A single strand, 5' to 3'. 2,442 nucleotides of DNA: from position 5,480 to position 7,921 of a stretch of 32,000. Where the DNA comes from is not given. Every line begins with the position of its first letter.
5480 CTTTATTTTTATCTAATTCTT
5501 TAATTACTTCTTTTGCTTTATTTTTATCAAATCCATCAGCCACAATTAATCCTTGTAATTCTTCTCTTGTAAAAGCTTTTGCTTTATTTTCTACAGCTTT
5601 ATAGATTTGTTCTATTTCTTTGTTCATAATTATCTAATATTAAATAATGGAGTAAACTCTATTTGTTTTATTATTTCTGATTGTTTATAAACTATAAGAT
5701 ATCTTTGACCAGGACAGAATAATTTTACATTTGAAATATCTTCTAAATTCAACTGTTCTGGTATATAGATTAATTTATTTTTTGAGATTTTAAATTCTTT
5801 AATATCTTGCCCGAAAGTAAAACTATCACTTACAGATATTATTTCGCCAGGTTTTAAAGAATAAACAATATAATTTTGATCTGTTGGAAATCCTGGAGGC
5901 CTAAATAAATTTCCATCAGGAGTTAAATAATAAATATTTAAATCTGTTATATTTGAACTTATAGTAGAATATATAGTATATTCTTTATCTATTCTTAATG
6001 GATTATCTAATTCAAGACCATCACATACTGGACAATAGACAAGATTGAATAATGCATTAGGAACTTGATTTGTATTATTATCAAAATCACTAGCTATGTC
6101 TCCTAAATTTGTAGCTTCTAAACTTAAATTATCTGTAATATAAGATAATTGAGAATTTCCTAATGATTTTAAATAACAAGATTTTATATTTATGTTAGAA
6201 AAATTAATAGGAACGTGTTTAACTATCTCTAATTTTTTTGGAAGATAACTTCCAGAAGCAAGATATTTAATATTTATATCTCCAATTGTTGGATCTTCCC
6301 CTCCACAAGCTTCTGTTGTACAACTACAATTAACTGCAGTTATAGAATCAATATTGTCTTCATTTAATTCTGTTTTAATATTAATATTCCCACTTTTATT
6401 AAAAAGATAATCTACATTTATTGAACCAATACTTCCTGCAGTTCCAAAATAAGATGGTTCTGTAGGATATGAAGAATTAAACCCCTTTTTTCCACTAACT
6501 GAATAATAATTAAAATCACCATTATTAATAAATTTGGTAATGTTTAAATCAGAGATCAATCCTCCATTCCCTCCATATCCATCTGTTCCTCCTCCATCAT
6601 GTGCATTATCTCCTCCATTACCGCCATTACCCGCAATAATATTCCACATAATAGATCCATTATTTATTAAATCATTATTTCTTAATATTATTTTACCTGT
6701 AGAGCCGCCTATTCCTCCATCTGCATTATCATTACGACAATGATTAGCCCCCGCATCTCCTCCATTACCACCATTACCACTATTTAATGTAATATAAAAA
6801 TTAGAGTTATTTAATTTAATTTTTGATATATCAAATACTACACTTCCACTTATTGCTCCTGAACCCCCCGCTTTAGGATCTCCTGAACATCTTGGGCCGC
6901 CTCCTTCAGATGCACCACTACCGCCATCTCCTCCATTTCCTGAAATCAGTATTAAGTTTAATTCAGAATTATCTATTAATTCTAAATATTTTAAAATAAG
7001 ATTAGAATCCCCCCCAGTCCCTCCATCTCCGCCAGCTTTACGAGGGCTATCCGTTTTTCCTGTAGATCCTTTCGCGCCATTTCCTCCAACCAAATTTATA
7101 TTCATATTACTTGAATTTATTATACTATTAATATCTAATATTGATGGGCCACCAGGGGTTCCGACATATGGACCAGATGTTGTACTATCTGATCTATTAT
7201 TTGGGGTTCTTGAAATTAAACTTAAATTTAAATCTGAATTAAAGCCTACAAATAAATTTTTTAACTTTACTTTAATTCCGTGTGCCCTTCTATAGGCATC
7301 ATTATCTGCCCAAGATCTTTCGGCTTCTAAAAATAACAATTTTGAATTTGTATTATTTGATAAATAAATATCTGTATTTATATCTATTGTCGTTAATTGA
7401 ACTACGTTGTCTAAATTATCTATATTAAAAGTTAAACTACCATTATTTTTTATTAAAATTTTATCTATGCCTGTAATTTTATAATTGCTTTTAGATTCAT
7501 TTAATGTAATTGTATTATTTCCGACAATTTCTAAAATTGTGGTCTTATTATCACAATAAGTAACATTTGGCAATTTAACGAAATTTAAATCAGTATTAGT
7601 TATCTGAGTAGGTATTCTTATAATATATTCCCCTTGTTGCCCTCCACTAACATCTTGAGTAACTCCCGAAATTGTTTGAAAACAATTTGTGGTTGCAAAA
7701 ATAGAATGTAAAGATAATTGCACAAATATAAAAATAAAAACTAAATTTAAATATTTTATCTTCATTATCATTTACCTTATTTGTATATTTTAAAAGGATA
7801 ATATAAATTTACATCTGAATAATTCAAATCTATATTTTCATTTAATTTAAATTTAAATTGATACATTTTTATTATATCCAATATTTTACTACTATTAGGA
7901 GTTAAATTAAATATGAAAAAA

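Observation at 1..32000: A 32-kb, single-strand, ~99% coding array encoding only giant anchored and secreted proteins: candidate uncharacterised surface apparatus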

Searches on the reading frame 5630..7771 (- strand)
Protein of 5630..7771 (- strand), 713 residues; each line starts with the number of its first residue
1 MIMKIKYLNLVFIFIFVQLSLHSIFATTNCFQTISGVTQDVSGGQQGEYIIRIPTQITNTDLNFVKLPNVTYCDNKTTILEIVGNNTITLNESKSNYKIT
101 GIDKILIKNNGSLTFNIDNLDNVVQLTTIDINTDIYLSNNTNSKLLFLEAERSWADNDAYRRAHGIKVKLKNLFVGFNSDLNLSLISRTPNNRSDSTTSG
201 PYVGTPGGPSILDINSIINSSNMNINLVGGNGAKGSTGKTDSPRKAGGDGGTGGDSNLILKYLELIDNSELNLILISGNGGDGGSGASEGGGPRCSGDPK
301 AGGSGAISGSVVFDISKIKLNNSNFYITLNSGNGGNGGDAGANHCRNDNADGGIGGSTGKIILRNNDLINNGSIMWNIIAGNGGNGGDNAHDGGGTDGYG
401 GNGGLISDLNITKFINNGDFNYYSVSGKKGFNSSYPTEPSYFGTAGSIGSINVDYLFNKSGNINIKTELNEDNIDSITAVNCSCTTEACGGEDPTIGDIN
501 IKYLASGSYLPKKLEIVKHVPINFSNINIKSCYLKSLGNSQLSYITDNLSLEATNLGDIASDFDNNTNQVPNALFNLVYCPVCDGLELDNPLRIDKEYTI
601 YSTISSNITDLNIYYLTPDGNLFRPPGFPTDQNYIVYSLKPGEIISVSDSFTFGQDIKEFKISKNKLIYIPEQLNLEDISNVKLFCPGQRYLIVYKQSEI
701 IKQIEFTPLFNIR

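Call 5: search_protein_families(library=pfam, proteins=[window:5630-7771:-], max_evalue=0.1)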
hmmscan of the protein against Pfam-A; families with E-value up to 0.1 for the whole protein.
window:5630-7771:- (713 aa): 0 families

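Call 35: find_homologous_proteins(query=window:5633-7771:-, max_evalue=0.001)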
Query window:5633-7771:- (713 aa): 16 proteins with E <= 0.001 among 8000 candidates.
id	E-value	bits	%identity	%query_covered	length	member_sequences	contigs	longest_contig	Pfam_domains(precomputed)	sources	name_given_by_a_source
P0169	0.0e+0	1574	100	100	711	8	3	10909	-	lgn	-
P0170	0.0e+0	1173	75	100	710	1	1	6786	-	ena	-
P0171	2.4e-208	712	52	99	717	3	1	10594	-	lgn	-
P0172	1.2e-145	505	43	97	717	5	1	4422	-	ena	-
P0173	2.7e-143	497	44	87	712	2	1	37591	-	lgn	-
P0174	8.0e-140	486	42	99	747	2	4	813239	-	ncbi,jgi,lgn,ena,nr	ncbi:MAG TPA: hypothetical protein PK655_02950 [archaeon]|nr:hypothetical protein [archaeon]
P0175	3.6e-135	470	41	100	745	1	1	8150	-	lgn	-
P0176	1.2e-133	465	43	87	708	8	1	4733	-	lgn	-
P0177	1.4e-128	449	40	97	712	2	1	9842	-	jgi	-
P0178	8.2e-119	416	37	97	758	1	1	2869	-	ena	-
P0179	2.6e-116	408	45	48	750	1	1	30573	-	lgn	-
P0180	7.1e-96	340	43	66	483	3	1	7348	-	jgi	-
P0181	4.3e-41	159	34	71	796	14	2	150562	-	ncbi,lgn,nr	ncbi:MAG: hypothetical protein PHR48_00565 [Candidatus ainarchaeum sp.]|nr:hypothetical protein [Can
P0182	1.7e-27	114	31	55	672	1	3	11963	-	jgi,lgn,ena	-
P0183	8.3e-20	89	32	72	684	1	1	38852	-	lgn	-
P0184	3.0e-13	67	24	35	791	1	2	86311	-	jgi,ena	-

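Call 36: find_encoding_contigs(protein=P0174, flank=10000, max_places=2)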
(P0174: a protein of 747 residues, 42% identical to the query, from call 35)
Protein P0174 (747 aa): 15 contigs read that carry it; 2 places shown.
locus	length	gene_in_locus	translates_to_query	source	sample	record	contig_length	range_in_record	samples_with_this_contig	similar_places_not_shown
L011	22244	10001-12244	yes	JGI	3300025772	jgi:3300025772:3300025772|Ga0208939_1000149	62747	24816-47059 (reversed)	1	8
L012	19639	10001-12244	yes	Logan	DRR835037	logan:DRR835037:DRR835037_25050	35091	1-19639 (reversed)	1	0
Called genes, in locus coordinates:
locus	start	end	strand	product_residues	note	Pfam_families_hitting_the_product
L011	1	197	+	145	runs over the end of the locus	-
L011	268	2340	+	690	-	-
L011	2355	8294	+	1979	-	PF13620:CarboxypepD_reg (faint)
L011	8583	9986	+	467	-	-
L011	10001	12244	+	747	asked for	-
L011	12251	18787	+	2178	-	PF13620:CarboxypepD_reg (faint), PF17802:SpaA (faint)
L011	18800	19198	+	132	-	-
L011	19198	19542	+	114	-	-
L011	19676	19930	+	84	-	-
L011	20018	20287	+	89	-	PF00216:Bac_DNA_binding, PF18291:HU-HIG (weak)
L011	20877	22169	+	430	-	PF13393:tRNA-synt_His, PF00152:tRNA-synt_2 (faint), PF00587:tRNA-synt_2b (weak), PF03129:HGTP_anticodon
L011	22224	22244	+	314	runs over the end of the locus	PF02661:Fic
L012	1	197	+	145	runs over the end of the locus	-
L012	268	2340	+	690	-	-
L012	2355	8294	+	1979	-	PF13620:CarboxypepD_reg (faint)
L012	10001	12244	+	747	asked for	-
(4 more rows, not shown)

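Call 37: find_encoding_contigs(protein=P0181, flank=10000, max_places=2)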
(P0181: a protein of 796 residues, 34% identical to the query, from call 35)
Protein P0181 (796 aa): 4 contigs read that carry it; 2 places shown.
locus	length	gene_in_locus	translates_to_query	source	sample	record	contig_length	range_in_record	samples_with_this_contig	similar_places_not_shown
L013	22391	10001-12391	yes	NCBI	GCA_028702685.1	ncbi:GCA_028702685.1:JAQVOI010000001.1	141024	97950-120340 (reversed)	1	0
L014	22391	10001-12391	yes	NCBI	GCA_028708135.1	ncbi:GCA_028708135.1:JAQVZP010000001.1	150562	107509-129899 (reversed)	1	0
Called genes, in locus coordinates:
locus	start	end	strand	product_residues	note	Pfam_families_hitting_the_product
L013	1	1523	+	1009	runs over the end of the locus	-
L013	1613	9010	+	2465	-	PF02369:Big_1 (faint), PF13620:CarboxypepD_reg (faint), PF17802:SpaA (faint)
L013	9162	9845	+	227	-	-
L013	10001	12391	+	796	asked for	-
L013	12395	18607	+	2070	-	-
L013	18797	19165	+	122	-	-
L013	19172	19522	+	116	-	-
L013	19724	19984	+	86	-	PF00216:Bac_DNA_binding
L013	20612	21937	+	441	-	PF13393:tRNA-synt_His, PF00587:tRNA-synt_2b (weak), PF03129:HGTP_anticodon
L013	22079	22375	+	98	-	-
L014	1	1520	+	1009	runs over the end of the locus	-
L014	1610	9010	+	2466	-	PF02369:Big_1 (faint), PF13620:CarboxypepD_reg (faint), PF17802:SpaA (faint)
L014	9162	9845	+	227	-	-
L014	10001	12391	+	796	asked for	-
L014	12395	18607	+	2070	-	-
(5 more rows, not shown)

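Call 48: predict_structure(alignment_id=A3)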
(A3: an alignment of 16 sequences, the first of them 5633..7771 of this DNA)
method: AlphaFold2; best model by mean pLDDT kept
length: 713 residues; sequences in the alignment: 16
mean_pLDDT: 86.5   pTM: 0.84
mean pLDDT of the five models: 86.5, 86.1, 85.3, 84.2, 84.0
residues with pLDDT >= 90: 389; 70-90: 238; 50-70: 68; < 50: 18
segments of 3 or more residues with pLDDT < 50: 21-27, 482-488
pLDDT, mean of each block of 10 residues (from residue 1): 62 67 51 78 75 91 84 81 95 93 93 93 87 96 95 64 84 96 94 63 88 98 97 89 85 96 95 98 88 71 95 96 97 96 79 95 93 97 93 80 96 95 96 81 91 94 94 71 47 86 93 92 89 85 91 87 73 85 86 86 89 92 88 91 85 72 91 85 89 93 89 44
secondary structure, 60 per line:
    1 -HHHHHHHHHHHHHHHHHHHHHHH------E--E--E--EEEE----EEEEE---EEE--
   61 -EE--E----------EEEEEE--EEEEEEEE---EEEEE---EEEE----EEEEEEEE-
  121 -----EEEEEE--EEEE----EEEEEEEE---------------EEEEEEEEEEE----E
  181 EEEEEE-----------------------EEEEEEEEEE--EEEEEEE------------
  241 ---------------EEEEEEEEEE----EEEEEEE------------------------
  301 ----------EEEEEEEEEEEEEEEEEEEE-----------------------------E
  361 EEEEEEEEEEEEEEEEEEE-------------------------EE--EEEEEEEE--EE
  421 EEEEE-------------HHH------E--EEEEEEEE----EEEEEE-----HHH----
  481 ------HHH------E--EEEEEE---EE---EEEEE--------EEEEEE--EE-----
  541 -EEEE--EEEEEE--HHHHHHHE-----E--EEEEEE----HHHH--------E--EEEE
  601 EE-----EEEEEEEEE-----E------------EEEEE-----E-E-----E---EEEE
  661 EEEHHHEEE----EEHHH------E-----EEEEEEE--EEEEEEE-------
elements in order (helices of 4 or more, strands of 3 or more residues): H2-24 E40-43 E48-52 E56-58 E77-82 E85-92 E96-100 E104-107 E112-119 E126-131 E134-137 E142-149 E165-175 E180-186 E210-219 E222-228 E256-265 E270-276 E311-330 E360-379 E409-416 E419-425 E451-458 E463-468 E499-504 E513-517 E526-531 E542-545 E548-553 H556-562 E572-577 H582-585 E597-602 E608-616 E635-639 E657-663 E667-669 E691-697 E700-706

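Call 51: fold_search(model_id=the predicted structure, library=pdb)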
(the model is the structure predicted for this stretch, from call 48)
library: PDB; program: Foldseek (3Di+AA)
matches with E <= 10: 1351; with E <= 0.001: 0
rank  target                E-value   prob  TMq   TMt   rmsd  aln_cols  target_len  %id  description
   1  2odl                  3.7e-02  0.51  0.19  0.31  14.9       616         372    9  Crystal structure of the HMW1 secretion domain from Haemophilus influenzae (released 2007-08-21)
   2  9beu_A                6.9e-02  0.09  0.13  0.14  20.1       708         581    8  Structure of GH110B in complex with a lambda-carrageenan oligosaccharide (released 2025-08-27)
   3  1wwc                  1.0e-01  0.30  0.06  0.25  15.3       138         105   16  NT3 BINDING DOMAIN OF HUMAN TRKC RECEPTOR (released 1999-07-07)
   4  9l0c_B                1.4e-01  0.54  0.07  0.18  15.1       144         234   11  structure of MCT2-embigin-AR-C155858 complex (released 2025-12-24)
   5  9mne_A                1.6e-01  0.02  0.08  0.07  30.5       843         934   11  Crystal structure of enteropathogenic Escherichia coli EspC (released 2025-10-29)
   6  6u7n_A                2.0e-01  0.80  0.07  0.17   8.3       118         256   12  Crystal structure of neurotrimin (NTM) (released 2020-08-12)
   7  7vxz_E                2.0e-01  0.63  0.07  0.32   8.8       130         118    9  Coxsackievirus B3 at pH7.4 (VP3-234Q) incubation with coxsackievirus and adenovirus receptor for 20min (released 2022-01-19)
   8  5flv_M                2.3e-01  0.16  0.07  0.15  10.8       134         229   12  Crystal structure of NKX2-5 and TBX5 bound to the Nppa promoter region (released 2016-02-10)
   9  3uez_A                2.5e-01  0.75  0.08  0.24   7.7       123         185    9  Crystal structure of the human Colony-Stimulating Factor 1 (hCSF-1) cytokine in complex with the viral receptor BARF1 (released 2012-08-22)
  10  1rsf_MODEL_1_A        2.5e-01  0.69  0.08  0.31   8.3       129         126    8  NMR Structure of Monomeric CAR d1 domain (released 2004-03-02)
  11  9pue_A                2.5e-01  0.66  0.07  0.17   8.1       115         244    9  Structure of Alpha Appendage of AP2 bound to the FxDxF motif derived of CCDC32 (released 2026-04-08)
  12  4yny_B                2.5e-01  0.18  0.06  0.15  20.5       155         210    6  Crystal structure of monoclonal anti-human podoplanin antibody NZ-1 (released 2016-03-02)
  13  4adf_F                2.7e-01  0.72  0.08  0.24   8.6       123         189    8  CRYSTAL STRUCTURE OF THE HUMAN COLONY-STIMULATING FACTOR 1 (hCSF-1) CYTOKINE IN COMPLEX WITH THE VIRAL RECEPTOR BARF1 (released 2012-08-22)
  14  7jxe_L                2.8e-01  0.23  0.06  0.15  10.0       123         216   20  Mapping neutralizing and immunodominant sites on the SARS-CoV-2 spike receptor-binding domain by structure-guided high (released 2020-10-14)
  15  3oq3_B                2.8e-01  0.18  0.06  0.11  18.5       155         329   10  Structural Basis of Type-I Interferon Sequestration by a Poxvirus Decoy Receptor (released 2011-05-18)
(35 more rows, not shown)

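Call 88: search_protein_families(library=phrogs, proteins=[window:5633-7771:-], max_evalue=0.01)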
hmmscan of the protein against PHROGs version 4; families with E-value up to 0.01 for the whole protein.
window:5633-7771:- (713 aa): 0 families

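Call 97: find_encoding_contigs(protein=P0184, flank=10000, max_places=1)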
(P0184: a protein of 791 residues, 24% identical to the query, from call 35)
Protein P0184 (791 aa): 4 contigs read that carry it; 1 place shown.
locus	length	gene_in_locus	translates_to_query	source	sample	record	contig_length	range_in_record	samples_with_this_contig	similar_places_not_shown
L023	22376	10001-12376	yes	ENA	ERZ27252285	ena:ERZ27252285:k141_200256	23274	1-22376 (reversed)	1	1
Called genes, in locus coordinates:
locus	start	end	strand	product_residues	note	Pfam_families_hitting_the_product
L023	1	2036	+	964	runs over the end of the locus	-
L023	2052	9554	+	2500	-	PF02369:Big_1 (faint), PF13620:CarboxypepD_reg (faint), PF17802:SpaA (faint)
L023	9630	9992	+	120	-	-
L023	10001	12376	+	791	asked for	-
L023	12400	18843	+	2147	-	PF02369:Big_1 (faint), PF13620:CarboxypepD_reg (faint)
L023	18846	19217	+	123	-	-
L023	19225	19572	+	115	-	-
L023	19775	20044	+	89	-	PF00216:Bac_DNA_binding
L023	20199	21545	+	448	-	PF00079:Serpin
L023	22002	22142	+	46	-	-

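Call 98: find_encoding_contigs(protein=P0183, flank=10000, max_places=1)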
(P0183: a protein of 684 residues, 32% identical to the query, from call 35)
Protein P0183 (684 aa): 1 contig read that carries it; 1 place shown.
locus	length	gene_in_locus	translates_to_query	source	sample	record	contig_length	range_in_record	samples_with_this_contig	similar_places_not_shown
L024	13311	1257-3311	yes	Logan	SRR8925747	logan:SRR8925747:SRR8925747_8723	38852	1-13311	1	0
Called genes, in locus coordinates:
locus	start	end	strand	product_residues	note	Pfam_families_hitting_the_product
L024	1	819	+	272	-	?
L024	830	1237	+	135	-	-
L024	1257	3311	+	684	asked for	-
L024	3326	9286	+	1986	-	PF13620:CarboxypepD_reg (faint)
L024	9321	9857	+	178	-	-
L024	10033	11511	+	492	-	-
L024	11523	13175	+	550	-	-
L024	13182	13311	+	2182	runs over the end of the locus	PF13620:CarboxypepD_reg (faint)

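Call 105: search_solved_structures(query=A3, max_evalue=1)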
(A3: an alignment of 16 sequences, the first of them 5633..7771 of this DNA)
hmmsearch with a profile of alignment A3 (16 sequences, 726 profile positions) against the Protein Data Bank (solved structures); distinct sequences matched with E-value up to 1: 3.
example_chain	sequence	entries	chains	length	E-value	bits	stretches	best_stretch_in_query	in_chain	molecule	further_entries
1xou_A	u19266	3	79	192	0.0075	17.8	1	61-169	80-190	EspA | Translocon EspA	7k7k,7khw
7odt_t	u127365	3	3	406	0.53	11.7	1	276-344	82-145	Mitochondrial ribosome-associated GTPase 2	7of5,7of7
7o9k_G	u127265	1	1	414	0.68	11.3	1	276-344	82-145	Mitochondrial ribosome-associated GTPase 2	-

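Call 114: find_encoding_contigs(protein=P0169, flank=10000, max_places=4)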
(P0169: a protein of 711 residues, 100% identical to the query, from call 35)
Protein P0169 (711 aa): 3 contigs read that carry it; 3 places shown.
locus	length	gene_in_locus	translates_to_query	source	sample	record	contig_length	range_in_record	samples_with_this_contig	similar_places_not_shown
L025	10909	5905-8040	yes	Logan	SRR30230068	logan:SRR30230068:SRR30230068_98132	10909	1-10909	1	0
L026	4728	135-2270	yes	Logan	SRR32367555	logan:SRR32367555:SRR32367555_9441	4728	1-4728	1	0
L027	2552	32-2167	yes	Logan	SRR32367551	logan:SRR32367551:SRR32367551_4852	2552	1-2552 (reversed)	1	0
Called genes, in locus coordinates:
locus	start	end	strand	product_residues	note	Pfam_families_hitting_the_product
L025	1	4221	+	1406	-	?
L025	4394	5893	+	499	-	-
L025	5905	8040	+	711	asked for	-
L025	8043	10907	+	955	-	?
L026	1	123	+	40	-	?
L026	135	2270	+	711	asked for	-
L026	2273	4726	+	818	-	?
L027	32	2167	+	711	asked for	-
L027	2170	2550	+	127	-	?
